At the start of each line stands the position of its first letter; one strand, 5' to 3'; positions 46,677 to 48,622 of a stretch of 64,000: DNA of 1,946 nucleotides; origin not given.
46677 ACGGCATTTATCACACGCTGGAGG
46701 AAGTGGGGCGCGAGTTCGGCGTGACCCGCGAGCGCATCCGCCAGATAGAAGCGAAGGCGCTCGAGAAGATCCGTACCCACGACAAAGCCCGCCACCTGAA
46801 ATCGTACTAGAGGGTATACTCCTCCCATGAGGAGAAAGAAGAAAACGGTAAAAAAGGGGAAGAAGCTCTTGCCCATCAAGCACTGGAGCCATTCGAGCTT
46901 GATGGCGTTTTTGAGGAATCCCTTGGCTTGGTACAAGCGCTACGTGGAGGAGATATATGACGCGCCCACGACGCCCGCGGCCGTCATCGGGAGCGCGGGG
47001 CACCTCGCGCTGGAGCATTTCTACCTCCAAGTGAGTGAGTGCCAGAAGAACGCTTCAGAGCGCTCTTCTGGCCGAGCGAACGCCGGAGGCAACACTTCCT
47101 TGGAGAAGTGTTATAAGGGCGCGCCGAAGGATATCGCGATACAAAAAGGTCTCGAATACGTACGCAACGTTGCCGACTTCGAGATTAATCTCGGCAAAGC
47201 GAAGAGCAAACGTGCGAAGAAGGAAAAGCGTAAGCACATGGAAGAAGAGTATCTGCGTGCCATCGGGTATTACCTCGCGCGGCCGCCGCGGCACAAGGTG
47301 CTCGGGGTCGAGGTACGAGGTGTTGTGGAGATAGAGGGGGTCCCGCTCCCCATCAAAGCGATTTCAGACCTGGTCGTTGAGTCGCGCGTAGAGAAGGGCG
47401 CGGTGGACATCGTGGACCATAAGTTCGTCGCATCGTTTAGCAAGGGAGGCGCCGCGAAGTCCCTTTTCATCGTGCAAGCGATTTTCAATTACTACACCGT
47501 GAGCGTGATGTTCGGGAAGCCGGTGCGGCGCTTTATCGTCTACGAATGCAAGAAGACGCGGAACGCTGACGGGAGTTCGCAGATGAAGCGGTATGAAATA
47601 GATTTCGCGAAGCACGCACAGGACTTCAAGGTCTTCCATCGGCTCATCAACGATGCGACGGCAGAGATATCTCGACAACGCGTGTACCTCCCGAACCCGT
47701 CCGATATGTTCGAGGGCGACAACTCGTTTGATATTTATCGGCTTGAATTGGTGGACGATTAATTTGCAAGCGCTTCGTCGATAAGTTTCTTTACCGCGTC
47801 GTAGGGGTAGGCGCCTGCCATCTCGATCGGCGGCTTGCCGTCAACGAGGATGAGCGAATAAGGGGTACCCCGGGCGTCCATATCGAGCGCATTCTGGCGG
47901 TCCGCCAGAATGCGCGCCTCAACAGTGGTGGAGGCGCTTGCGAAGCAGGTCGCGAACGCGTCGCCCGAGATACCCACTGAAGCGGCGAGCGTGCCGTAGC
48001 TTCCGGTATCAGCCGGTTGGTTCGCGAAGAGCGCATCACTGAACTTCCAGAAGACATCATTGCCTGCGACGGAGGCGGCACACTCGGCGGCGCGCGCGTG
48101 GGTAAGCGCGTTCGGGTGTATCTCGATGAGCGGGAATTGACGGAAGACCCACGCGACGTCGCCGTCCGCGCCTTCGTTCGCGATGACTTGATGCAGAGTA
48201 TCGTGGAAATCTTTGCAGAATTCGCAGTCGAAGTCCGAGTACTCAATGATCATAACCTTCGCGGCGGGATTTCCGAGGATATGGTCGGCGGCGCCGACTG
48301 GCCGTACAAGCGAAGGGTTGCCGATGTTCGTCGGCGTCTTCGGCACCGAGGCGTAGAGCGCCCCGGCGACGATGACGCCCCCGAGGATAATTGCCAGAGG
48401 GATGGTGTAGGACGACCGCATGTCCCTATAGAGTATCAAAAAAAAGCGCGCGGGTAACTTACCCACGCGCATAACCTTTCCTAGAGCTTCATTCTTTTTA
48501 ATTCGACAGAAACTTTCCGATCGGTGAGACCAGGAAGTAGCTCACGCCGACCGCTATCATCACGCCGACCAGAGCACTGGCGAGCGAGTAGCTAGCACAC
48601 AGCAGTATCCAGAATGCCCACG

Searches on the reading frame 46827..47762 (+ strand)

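Call 74: search_protein_families(library=pfam, proteins=[window:46827-47762:+], max_evalue=0.001)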
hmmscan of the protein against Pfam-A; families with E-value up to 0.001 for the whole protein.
window:46827-47762:+ (311 aa): 1 family
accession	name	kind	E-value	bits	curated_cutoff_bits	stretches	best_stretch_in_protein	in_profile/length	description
PF12705.13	PDDEXK_1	-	3.5e-14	53.8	22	1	19-291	1-233/247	PD-(D/E)XK nuclease superfamily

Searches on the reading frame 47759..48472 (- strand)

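Call 74: search_protein_families(library=pfam, proteins=[window:47759-48472:-], max_evalue=0.001)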
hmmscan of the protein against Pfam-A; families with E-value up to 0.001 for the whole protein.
window:47759-48472:- (237 aa): 3 families
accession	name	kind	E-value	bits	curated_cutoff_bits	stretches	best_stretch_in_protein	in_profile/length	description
PF13462.12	Thioredoxin_4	-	8.7e-18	65.5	23.2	1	63-232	5-164/165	Thioredoxin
PF01323.26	DSBA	-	4.7e-09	36.7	25.6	1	75-231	2-190/191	DSBA-like thioredoxin domain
PF13098.12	Thioredoxin_2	-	0.0001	23.1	27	1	72-230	6-103/104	Thioredoxin-like domain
